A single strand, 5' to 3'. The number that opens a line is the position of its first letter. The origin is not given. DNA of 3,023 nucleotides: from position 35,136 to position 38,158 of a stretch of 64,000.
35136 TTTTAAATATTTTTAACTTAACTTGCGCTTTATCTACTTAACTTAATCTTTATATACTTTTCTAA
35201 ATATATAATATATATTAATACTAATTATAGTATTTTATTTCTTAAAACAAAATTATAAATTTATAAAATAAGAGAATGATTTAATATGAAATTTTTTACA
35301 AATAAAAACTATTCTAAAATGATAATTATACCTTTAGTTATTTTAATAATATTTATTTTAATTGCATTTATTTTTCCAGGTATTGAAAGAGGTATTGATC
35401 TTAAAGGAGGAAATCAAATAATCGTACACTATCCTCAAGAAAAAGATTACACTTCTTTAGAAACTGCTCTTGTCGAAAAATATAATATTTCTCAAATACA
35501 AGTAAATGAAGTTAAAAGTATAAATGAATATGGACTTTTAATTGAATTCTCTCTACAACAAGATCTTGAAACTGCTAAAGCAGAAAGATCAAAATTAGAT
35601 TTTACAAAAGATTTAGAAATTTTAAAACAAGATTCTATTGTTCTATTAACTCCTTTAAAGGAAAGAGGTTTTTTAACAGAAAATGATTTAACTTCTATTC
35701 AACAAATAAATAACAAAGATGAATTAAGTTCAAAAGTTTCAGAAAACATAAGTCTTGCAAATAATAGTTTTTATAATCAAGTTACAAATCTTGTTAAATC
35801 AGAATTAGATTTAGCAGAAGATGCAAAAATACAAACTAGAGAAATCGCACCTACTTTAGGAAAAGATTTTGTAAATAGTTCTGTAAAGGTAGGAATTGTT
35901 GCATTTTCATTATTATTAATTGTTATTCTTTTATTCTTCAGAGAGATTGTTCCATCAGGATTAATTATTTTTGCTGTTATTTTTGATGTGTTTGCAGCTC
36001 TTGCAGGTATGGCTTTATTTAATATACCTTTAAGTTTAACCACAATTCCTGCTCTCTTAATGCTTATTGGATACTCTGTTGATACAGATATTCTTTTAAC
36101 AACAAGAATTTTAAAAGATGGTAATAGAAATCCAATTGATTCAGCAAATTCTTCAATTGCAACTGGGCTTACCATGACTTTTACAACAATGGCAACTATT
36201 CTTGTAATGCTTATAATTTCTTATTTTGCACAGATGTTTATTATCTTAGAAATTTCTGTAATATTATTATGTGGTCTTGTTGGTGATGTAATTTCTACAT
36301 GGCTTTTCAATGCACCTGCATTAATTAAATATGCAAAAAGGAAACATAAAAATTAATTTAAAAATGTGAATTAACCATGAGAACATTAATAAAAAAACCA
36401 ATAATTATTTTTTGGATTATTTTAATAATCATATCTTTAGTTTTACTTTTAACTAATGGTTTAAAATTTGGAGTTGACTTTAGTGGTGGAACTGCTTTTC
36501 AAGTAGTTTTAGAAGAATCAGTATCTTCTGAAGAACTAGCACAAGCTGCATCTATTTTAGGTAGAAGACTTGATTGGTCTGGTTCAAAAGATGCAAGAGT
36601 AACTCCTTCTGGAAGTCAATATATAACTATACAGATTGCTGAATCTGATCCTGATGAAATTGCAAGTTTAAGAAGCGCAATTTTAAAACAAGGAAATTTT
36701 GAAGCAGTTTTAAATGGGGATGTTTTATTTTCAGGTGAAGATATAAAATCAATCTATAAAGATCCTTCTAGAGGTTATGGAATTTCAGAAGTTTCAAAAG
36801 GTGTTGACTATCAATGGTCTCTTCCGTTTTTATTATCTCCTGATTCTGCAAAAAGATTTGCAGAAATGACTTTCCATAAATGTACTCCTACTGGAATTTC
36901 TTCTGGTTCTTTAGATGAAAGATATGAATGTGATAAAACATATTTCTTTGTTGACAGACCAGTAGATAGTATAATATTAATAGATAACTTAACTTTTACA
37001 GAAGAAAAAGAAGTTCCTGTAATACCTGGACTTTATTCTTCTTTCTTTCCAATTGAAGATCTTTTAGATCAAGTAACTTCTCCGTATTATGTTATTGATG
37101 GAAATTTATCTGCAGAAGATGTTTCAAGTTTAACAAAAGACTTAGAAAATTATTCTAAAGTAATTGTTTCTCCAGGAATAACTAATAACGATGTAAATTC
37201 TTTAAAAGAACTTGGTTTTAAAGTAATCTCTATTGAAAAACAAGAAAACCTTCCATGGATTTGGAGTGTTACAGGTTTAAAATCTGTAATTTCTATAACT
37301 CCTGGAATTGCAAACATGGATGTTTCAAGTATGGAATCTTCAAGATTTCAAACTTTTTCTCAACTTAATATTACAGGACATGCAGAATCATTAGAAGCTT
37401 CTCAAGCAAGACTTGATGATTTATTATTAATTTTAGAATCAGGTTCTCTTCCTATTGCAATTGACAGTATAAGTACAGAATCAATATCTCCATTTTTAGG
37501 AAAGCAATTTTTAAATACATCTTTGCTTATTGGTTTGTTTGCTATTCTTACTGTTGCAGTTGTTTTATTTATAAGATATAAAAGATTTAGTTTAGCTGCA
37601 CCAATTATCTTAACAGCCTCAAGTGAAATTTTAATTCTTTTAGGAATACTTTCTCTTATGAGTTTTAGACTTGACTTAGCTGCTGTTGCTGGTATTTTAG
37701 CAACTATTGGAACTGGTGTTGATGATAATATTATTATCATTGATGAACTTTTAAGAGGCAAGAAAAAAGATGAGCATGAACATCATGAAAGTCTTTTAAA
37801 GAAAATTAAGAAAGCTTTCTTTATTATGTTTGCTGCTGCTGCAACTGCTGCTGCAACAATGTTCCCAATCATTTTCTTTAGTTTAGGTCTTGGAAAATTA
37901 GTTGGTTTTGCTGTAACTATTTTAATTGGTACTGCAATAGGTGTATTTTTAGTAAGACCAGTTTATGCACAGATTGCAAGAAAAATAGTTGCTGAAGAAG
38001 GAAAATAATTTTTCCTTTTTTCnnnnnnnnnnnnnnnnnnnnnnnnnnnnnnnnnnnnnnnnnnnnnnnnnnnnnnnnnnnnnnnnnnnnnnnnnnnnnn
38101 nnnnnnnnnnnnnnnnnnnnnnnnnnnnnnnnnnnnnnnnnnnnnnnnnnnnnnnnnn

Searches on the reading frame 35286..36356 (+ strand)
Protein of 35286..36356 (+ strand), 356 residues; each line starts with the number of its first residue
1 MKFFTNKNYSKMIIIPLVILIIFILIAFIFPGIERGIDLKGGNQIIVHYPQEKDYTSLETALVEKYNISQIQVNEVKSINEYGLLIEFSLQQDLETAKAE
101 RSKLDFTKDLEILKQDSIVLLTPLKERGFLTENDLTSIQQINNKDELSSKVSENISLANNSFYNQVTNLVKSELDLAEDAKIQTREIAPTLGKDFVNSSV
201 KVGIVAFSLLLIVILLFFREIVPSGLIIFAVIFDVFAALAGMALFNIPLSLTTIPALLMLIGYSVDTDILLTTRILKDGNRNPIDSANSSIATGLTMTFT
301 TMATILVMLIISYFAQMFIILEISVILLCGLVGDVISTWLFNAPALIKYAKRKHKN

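Call 3: search_protein_families(library=pfam, proteins=[window:35286-36356:+], max_evalue=1)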
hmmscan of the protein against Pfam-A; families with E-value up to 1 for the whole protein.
window:35286-36356:+ (356 aa): 3 families
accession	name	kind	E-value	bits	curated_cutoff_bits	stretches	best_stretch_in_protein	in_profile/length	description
PF02355.23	SecD_SecF_C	-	8.6e-32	110.5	20.5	1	180-351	14-188/189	Protein export membrane protein SecD/SecF, C-terminal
PF17370.7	DUF5392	-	0.0037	17.8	25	1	164-246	3-77/139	Family of unknown function (DUF5392)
PF07549.19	Sec_GG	-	0.026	14.5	20.3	1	26-47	1-22/28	SecD/SecF GG Motif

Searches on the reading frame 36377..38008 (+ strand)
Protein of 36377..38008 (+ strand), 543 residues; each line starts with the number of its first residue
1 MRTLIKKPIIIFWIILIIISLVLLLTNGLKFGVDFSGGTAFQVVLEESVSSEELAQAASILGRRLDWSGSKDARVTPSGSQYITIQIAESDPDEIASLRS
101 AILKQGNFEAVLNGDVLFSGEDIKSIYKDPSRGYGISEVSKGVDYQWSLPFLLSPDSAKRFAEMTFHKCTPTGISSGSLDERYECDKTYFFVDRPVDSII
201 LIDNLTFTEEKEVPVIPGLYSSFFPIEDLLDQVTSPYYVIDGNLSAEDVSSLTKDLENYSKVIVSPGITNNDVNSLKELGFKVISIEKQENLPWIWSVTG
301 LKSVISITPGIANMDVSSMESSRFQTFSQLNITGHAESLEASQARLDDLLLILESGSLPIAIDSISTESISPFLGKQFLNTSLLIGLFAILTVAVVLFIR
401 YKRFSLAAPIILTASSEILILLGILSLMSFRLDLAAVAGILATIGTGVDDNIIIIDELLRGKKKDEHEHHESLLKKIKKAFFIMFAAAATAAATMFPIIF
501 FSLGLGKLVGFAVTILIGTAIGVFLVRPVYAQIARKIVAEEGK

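Call 3: search_protein_families(library=pfam, proteins=[window:36377-38008:+], max_evalue=1)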
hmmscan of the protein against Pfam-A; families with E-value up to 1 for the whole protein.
window:36377-38008:+ (543 aa): 6 families
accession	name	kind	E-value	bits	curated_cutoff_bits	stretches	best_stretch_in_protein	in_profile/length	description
PF02355.23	SecD_SecF_C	-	1.5e-18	67.3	20.5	1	362-524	13-173/189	Protein export membrane protein SecD/SecF, C-terminal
PF07549.19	Sec_GG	-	5.8e-06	26.1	20.3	1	22-48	1-27/28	SecD/SecF GG Motif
PF03176.21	MMPL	-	8.9e-05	22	20.5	1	382-526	145-295/333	MMPL family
PF00873.25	ACR_tran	-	0.00061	18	28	1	382-525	336-477/1021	AcrB/AcrD/AcrF family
PF21760.3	SecD_1st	-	0.037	13.9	27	1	55-95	2-43/60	Protein translocase subunit SecDF, P1 domain, N-terminal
PF16080.10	Phage_holin_2_3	-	0.84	10.1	28.8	0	415-446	11-38/56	Bacteriophage holin family HP1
